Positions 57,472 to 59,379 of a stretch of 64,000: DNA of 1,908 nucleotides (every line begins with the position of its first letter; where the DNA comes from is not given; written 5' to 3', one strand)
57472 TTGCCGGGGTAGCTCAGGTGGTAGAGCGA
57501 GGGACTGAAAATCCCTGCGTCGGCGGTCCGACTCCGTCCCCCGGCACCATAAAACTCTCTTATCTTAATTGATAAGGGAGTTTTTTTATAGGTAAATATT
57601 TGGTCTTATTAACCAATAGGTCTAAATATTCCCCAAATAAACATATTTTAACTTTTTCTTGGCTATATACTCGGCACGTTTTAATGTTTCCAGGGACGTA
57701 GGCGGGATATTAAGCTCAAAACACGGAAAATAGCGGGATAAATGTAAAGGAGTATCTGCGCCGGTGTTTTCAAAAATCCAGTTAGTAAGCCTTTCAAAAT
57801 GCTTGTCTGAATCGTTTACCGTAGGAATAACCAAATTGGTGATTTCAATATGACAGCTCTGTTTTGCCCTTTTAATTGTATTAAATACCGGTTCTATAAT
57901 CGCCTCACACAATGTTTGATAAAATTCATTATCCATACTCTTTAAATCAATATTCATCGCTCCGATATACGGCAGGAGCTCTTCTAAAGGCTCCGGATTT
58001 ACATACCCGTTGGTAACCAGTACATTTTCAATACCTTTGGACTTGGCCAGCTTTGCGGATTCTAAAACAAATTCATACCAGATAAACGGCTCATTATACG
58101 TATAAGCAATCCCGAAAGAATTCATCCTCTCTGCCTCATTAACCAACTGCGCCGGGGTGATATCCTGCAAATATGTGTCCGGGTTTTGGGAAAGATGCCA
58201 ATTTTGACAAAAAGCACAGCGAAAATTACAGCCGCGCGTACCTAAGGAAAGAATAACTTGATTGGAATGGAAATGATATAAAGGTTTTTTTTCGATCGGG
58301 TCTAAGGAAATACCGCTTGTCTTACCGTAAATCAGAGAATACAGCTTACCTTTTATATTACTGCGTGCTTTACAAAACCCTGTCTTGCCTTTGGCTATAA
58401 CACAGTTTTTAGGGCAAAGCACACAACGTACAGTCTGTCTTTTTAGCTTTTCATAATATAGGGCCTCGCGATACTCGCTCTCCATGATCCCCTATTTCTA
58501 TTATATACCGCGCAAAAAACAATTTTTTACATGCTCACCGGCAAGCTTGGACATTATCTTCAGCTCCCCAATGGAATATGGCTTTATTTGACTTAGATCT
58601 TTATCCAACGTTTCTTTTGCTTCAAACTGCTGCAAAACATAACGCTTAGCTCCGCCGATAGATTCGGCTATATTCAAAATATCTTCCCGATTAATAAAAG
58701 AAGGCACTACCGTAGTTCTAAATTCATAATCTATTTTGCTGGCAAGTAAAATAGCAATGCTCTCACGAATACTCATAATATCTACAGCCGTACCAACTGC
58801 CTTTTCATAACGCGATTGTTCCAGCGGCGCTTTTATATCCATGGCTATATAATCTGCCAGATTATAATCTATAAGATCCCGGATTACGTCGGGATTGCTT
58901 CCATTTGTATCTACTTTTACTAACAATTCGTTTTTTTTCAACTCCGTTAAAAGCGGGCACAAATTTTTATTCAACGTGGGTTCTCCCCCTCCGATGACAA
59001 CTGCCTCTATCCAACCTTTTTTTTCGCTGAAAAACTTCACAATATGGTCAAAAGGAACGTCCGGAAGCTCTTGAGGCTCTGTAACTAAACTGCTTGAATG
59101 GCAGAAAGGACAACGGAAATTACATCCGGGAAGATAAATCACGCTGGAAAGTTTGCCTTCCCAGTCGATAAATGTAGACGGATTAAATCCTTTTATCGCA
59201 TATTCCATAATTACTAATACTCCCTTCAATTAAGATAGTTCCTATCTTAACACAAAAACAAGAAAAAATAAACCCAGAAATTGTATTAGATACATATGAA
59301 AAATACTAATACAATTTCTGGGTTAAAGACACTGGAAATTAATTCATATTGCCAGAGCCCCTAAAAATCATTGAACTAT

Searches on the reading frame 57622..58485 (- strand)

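Call 71: search_protein_families(library=pfam, proteins=[window:57622-58485:-], max_evalue=0.001)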
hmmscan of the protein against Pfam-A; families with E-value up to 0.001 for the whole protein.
window:57622-58485:- (287 aa): 1 family
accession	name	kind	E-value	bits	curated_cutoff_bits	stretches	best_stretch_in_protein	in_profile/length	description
PF04055.27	Radical_SAM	-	7.9e-22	78.6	29.5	1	83-228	4-160/166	Radical SAM superfamily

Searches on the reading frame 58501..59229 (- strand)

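Call 71: search_protein_families(library=pfam, proteins=[window:58501-59229:-], max_evalue=0.001)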
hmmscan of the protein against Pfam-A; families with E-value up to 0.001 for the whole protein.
window:58501-59229:- (242 aa): 2 families
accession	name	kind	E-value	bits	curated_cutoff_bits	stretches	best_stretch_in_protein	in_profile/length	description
PF04055.27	Radical_SAM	-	5.6e-20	72.6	29.5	1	31-190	2-165/166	Radical SAM superfamily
PF13353.11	Fer4_12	-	0.00011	23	22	1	29-138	8-119/137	4Fe-4S single cluster domain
